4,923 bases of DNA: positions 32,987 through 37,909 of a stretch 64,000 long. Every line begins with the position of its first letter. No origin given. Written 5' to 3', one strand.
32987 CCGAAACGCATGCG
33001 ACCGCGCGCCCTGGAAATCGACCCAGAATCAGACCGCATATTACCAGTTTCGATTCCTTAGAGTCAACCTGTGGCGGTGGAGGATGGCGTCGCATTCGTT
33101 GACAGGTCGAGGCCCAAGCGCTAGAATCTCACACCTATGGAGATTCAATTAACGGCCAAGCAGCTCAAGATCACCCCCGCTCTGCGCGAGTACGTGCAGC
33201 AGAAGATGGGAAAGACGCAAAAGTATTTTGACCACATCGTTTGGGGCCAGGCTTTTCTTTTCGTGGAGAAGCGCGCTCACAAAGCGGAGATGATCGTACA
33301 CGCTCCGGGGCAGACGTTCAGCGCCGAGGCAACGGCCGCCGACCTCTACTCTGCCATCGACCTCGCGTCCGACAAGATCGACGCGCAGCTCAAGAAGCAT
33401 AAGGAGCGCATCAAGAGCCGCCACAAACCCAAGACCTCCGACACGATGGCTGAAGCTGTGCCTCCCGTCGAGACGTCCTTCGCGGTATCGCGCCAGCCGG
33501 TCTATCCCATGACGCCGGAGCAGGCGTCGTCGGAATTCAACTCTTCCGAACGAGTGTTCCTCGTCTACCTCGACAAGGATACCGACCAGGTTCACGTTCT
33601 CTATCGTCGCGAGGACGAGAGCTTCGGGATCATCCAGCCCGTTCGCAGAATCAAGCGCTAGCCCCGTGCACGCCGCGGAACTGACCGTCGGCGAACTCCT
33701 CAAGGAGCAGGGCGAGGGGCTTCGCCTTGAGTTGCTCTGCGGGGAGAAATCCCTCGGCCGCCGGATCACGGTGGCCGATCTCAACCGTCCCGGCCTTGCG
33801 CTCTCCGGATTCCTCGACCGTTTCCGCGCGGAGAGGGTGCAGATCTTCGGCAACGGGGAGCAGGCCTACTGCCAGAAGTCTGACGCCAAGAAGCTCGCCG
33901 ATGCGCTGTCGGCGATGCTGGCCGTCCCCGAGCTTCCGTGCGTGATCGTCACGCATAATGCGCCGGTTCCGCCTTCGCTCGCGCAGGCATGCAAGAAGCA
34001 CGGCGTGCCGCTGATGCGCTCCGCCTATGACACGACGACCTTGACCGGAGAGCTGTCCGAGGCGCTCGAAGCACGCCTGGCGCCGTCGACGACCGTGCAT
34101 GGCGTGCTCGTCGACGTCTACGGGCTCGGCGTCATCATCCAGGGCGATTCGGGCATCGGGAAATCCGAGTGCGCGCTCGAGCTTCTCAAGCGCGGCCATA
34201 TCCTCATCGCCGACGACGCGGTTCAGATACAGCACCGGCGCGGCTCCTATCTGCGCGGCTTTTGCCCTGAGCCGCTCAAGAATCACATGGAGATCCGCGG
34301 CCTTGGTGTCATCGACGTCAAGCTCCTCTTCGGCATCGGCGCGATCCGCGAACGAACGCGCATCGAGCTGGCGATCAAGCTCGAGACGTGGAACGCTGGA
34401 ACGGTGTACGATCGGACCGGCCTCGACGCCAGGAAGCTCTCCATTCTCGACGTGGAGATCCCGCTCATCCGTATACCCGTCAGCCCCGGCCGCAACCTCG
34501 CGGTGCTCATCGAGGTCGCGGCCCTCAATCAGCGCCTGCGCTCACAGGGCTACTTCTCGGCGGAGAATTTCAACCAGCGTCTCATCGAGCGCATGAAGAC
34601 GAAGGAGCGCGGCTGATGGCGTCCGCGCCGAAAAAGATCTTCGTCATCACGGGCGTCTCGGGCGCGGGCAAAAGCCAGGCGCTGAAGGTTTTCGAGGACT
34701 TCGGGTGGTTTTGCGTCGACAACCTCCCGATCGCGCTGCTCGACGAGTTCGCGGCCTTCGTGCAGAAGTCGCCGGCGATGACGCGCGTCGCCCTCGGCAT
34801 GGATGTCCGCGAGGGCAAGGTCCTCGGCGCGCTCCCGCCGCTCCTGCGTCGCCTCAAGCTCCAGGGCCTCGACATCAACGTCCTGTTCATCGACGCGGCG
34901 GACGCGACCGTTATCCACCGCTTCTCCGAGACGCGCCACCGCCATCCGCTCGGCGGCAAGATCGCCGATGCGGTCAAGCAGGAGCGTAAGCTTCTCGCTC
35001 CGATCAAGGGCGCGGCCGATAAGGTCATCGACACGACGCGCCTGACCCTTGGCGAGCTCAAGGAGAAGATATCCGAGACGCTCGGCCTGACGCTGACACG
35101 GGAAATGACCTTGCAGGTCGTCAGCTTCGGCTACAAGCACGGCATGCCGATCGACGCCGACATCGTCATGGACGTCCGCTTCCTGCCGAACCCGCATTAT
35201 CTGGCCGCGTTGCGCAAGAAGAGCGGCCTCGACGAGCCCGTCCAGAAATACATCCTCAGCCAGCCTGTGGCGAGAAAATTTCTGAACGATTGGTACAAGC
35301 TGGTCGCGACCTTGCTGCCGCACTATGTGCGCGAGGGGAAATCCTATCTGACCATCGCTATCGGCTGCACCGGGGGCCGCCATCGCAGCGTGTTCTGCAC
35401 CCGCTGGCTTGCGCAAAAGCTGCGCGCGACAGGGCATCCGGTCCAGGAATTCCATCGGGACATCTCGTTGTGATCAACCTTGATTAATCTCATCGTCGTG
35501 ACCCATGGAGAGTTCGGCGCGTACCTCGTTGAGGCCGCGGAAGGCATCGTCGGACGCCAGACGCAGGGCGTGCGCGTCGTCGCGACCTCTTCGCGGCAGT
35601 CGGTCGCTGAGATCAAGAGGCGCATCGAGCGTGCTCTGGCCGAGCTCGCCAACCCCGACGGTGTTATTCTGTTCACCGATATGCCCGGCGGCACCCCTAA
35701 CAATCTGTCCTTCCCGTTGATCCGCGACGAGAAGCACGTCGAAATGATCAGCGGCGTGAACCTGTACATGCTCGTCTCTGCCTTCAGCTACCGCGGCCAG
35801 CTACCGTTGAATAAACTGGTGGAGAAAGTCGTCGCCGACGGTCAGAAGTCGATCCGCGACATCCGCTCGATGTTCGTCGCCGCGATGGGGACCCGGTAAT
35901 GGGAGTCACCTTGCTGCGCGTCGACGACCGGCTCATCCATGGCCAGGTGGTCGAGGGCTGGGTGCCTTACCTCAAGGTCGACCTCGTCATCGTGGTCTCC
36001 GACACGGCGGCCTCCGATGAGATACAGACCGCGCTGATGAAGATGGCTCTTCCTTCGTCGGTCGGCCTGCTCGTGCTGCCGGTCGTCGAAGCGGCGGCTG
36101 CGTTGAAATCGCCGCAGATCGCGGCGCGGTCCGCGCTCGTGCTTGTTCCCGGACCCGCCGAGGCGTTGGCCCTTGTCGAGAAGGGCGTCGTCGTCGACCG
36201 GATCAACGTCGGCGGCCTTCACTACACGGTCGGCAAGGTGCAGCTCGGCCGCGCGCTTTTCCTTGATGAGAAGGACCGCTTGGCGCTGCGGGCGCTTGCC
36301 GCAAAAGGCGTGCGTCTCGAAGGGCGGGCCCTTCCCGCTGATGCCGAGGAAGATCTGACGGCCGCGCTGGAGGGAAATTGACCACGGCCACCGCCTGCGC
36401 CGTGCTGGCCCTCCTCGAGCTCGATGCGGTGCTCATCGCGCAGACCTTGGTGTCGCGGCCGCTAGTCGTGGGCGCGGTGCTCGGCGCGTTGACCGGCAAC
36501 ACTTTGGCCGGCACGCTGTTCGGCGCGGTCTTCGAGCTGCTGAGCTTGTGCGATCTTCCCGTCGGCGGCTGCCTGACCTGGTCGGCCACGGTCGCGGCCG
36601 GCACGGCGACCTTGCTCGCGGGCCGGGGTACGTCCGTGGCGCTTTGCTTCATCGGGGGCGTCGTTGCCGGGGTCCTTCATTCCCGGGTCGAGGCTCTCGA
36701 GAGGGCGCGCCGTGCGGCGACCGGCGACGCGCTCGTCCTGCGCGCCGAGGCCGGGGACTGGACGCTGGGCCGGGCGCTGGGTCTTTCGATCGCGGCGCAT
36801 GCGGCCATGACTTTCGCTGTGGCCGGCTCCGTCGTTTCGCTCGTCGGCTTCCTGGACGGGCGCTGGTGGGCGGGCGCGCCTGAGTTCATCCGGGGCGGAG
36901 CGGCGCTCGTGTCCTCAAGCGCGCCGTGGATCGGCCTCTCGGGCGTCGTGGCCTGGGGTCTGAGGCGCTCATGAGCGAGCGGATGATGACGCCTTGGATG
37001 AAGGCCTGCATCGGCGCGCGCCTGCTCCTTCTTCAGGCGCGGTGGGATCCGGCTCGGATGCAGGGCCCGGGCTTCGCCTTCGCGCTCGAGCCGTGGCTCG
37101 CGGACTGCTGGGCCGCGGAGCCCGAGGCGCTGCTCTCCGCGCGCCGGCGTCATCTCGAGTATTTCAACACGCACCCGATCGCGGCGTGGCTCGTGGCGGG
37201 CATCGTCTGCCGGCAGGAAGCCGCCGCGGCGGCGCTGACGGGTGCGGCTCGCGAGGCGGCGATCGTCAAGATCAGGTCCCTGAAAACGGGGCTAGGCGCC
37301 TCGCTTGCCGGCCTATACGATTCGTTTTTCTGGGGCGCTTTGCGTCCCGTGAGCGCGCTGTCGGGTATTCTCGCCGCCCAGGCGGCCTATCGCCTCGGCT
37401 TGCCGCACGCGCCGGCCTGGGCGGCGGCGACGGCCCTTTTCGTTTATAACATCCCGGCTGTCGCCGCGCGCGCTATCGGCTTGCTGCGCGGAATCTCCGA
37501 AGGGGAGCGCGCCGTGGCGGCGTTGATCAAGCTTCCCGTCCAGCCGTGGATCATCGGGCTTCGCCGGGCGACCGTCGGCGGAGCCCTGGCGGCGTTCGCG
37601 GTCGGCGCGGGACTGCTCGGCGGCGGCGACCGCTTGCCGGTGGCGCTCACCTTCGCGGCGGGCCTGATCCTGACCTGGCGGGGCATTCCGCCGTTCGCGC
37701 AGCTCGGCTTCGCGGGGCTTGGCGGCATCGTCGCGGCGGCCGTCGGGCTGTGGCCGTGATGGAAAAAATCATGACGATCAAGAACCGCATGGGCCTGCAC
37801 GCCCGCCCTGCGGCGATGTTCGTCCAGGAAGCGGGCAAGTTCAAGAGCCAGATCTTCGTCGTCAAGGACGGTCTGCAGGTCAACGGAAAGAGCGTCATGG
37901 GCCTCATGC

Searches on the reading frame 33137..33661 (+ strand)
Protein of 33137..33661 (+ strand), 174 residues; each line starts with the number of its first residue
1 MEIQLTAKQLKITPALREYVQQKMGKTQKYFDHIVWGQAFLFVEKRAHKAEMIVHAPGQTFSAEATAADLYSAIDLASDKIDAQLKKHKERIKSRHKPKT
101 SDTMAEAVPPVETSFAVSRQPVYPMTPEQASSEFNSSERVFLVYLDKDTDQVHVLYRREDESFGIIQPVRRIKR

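Call 48: search_protein_families(library=pfam, proteins=[window:33137-33661:+])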
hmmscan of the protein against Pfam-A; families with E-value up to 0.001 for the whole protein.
window:33137-33661:+ (174 aa): 2 families
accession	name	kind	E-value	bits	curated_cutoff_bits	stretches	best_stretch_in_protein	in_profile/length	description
PF02482.25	Ribosomal_S30AE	-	1.9e-23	83.4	23.7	1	3-93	1-88/88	Sigma 54 modulation protein / S30EA ribosomal protein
PF16321.10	Ribosom_S30AE_C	-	9e-11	41.7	25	1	119-165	11-57/57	Sigma 54 modulation/S30EA ribosomal protein C terminus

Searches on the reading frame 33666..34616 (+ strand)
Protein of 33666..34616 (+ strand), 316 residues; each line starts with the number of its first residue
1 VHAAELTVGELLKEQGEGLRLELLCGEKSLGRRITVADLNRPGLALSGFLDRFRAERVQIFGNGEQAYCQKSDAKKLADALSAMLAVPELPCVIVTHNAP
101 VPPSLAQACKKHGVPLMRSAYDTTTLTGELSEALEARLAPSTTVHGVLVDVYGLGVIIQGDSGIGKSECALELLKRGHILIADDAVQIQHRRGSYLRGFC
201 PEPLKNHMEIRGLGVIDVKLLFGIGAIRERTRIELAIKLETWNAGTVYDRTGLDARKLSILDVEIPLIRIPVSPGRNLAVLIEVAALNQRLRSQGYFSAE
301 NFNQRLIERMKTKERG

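Call 48: search_protein_families(library=pfam, proteins=[window:33666-34616:+])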
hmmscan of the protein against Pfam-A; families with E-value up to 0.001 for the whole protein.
window:33666-34616:+ (316 aa): 3 families
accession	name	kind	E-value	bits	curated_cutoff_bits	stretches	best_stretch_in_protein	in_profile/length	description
PF07475.17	Hpr_kinase_C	-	5.1e-67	225.1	33.3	1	137-305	2-170/171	HPr Serine kinase C-terminal domain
PF02603.21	Hpr_kinase_N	-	1.9e-32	112.3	24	1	7-134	2-125/125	HPr Serine kinase N terminus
PF07085.17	DRTGG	-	1.1e-06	28.9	25.2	1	44-131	29-103/105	DRTGG domain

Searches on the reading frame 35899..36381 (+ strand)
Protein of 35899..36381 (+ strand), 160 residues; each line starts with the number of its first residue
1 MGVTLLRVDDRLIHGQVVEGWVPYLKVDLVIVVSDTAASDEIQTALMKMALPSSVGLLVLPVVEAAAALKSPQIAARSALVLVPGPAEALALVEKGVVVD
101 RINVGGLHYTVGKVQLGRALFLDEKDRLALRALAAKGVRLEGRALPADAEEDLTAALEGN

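Call 48: search_protein_families(library=pfam, proteins=[window:35899-36381:+])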
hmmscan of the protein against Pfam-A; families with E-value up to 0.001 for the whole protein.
window:35899-36381:+ (160 aa): 1 family
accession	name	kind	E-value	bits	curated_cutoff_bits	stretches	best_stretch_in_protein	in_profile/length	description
PF03830.20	PTSIIB_sorb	-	1.9e-42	145.5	27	1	3-149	1-147/148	PTS system sorbose subfamily IIB component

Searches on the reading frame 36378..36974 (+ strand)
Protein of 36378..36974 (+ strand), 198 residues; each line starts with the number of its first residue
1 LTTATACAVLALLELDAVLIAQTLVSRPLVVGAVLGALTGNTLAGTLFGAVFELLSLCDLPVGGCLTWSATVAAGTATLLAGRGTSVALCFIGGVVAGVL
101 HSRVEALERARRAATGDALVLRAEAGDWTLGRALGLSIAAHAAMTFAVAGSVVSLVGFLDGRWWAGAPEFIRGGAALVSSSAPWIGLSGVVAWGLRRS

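Call 48: search_protein_families(library=pfam, proteins=[window:36378-36974:+])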
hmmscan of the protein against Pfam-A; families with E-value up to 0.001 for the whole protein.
window:36378-36974:+ (198 aa): 1 family
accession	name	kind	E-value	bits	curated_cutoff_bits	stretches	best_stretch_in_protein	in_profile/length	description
PF03609.19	EII-Sor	-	1.3e-05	25.2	26.3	1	8-119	8-120/233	PTS system sorbose-specific iic component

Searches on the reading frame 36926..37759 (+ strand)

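Call 48: search_protein_families(library=pfam, proteins=[window:36926-37759:+])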
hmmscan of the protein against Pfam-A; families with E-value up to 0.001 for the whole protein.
window:36926-37759:+ (277 aa): 1 family
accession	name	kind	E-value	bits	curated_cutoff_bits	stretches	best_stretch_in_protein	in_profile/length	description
PF03613.19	EIID-AGA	-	5.4e-24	85.3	25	1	31-201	12-169/265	PTS system mannose/fructose/sorbose family IID component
